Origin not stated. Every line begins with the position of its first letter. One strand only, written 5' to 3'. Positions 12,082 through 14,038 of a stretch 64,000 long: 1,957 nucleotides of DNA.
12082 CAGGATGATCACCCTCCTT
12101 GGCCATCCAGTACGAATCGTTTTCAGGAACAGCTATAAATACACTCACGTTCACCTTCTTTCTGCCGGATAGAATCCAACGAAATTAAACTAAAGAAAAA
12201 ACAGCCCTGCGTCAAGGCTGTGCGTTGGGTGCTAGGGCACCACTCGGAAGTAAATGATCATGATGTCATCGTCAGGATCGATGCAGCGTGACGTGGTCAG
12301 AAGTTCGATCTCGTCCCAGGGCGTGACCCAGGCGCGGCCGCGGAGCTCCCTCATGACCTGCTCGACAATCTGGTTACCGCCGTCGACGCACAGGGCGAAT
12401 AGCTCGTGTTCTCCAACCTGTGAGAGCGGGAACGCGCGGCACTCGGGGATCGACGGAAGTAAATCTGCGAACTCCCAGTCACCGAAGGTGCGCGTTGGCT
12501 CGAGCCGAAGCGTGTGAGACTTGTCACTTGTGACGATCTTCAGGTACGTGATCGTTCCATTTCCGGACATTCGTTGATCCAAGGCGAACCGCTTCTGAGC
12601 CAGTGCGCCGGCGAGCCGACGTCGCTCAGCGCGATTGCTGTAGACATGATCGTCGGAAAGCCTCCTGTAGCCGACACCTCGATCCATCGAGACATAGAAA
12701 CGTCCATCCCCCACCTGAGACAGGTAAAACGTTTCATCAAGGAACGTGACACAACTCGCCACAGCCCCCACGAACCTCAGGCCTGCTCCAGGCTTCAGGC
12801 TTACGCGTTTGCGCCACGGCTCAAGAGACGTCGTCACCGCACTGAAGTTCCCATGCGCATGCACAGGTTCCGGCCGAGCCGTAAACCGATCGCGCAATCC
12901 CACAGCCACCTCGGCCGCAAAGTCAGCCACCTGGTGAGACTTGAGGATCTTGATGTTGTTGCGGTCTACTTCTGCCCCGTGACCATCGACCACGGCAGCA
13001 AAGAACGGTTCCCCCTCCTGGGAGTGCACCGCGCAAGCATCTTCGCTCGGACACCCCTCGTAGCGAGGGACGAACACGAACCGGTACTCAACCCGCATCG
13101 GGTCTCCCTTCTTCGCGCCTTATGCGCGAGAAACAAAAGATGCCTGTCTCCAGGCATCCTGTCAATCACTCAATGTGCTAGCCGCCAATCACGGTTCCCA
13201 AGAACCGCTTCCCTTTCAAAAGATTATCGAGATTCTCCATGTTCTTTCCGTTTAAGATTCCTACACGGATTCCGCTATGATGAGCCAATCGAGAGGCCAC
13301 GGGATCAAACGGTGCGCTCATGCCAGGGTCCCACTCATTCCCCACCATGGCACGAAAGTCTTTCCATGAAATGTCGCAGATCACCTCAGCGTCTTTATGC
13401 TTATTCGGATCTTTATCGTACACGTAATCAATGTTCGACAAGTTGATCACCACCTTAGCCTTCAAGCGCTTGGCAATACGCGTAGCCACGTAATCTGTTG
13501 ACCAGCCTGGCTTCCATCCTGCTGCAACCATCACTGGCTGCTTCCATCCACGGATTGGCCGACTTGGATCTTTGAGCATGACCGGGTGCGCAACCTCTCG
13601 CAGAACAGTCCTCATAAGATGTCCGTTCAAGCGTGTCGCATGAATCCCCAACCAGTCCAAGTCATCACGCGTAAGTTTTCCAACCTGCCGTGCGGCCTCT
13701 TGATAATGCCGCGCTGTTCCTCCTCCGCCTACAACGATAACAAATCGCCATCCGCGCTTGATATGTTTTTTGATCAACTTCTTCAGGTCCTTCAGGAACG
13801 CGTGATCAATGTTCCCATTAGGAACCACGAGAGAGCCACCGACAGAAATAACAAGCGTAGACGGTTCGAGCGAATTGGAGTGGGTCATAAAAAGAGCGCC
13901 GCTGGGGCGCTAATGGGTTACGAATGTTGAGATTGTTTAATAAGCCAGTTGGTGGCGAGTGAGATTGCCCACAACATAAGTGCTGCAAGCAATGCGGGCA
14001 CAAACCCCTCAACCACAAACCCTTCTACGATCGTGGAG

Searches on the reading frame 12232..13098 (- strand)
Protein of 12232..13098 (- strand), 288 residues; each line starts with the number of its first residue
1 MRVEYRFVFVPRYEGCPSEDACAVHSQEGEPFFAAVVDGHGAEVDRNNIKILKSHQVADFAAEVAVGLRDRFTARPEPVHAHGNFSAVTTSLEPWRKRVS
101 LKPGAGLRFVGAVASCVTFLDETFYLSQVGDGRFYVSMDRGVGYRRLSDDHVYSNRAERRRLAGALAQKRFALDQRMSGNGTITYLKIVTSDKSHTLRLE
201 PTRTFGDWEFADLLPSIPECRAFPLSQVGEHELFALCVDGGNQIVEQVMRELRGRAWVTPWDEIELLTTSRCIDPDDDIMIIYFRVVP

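Call 3: search_protein_families(library=pfam, proteins=[window:12232-13098:-], max_evalue=0.01)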
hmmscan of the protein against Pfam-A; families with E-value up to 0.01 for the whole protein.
window:12232-13098:- (288 aa): 2 families
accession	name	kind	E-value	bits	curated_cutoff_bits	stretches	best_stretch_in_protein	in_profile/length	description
PF00481.26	PP2C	-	1.5e-09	38.3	20.3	1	110-212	100-181/255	Protein phosphatase 2C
PF13672.11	PP2C_2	-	2.2e-06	27.8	24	1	13-153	7-138/209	Protein phosphatase 2C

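Call 4: search_protein_families(library=ncbifam, proteins=[window:12232-13098:-], max_evalue=0.01)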
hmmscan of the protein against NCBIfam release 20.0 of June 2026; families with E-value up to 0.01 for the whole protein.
window:12232-13098:- (288 aa): 1 family
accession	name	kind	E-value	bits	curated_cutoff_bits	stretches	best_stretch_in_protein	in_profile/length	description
NF033484.1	Stp1_PP2C_phos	equivalog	0.0028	17.2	230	0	106-155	86-133/232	Stp1/IreP family PP2C-type Ser/Thr phosphatase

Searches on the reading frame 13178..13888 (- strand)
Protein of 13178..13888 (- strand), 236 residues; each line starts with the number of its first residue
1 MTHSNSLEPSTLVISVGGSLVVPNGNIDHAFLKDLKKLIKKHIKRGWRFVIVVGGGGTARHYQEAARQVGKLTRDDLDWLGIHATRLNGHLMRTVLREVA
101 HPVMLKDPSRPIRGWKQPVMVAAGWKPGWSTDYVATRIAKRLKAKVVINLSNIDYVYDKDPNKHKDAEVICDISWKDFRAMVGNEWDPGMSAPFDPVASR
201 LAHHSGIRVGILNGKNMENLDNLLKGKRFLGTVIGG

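Call 3: search_protein_families(library=pfam, proteins=[window:13178-13888:-], max_evalue=0.01)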
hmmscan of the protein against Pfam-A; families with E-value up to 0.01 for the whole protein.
window:13178-13888:- (236 aa): 1 family
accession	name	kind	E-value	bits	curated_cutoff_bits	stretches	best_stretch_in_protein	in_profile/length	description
PF00696.33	AA_kinase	-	1.9e-30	106.8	24.9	1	11-213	2-234/234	Amino acid kinase family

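Call 4: search_protein_families(library=ncbifam, proteins=[window:13178-13888:-], max_evalue=0.01)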
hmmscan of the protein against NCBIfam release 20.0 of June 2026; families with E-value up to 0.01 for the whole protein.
window:13178-13888:- (236 aa): 9 families
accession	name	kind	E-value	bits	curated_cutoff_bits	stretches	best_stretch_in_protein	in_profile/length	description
TIGR02076.1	pyrH_arch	equivalog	3.9e-55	186.9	158.05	1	13-234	2-221/222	UMP kinase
TIGR02075.1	pyrH_bact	equivalog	9.2e-17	61.4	243.9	2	120-228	125-227/233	UMP kinase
NF040647.1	IPPK_Arch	equivalog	8.9e-15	54.6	120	1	130-234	153-259/259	isopentenyl phosphate kinase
TIGR01027.1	proB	equivalog_domain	2.7e-09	36.6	186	1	132-228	146-246/363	glutamate 5-kinase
TIGR00761.1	argB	equivalog_domain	1e-06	28.5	151.3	0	131-183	156-203/231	acetylglutamate kinase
TIGR01092.1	P5CS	equivalog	9.9e-05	20.7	796.75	1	128-232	166-271/715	delta l-pyrroline-5-carboxylate synthetase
NF040622.1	MfnE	equivalog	0.0001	22.1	300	0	130-228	120-204/211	[5-(aminomethyl)furan-3-yl]methyl phosphate kinase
NF006234.1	PRK08373.1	subfamily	0.00028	20.2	237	1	131-177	188-234/338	aspartate kinase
TIGR02078.1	AspKin_pair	subfamily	0.0099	15.3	242.4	0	131-178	181-228/327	putative Pyrococcus aspartate kinase subunit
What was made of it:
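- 13178..13888 (-): pyrH, archaeal-type UMP kinase; last gene of the conserved tight unit. TIGR02076 186.9 bits against a cutoff of 158 (call 4).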
